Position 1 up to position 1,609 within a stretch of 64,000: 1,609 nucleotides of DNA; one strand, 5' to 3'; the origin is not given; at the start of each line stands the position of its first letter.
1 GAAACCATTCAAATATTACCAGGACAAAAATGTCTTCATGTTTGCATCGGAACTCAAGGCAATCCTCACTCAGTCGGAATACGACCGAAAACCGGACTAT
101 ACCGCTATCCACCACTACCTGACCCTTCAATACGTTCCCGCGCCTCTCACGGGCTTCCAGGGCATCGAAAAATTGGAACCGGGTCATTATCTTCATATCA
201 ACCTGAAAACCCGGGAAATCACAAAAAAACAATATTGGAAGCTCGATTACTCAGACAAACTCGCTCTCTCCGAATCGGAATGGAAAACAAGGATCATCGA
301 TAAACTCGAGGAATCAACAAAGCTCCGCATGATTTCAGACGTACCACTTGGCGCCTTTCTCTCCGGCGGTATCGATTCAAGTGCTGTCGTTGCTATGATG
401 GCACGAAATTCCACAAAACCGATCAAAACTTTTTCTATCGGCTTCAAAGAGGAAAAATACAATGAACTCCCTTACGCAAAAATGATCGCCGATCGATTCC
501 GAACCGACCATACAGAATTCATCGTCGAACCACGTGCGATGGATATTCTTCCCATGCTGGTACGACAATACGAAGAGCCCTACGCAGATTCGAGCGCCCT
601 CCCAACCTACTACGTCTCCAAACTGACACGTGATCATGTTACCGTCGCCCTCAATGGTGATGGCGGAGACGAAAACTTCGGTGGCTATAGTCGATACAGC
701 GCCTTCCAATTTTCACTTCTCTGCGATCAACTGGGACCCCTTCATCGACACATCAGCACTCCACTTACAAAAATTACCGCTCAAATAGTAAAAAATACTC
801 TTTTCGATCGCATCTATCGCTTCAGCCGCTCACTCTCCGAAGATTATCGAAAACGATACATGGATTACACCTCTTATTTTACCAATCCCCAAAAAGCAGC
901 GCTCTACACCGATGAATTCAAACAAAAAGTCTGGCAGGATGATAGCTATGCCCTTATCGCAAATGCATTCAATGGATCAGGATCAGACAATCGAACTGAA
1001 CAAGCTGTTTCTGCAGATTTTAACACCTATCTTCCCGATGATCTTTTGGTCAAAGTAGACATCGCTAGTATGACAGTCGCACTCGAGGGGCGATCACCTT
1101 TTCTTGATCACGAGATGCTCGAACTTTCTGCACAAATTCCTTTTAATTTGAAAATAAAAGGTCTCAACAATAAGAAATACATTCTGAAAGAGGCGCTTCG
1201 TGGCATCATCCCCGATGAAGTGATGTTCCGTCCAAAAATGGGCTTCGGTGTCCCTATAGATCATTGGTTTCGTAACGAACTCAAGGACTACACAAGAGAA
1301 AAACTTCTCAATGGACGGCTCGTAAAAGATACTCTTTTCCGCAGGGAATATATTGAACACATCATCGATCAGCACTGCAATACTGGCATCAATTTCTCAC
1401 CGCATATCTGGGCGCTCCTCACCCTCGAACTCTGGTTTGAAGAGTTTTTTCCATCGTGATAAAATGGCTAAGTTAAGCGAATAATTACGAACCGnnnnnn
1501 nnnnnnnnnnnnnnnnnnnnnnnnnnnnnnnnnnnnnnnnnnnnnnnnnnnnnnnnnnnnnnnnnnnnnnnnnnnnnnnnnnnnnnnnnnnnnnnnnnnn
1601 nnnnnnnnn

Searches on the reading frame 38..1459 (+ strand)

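Call 61: search_protein_families(library=pfam, proteins=[window:38-1459:+], max_evalue=0.0001)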
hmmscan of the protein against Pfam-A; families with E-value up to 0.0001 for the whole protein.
window:38-1459:+ (473 aa): 1 family
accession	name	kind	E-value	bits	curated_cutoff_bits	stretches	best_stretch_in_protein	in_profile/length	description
PF00733.27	Asn_synthase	-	3.1e-99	333.4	21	1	88-468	4-354/354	Asparagine synthase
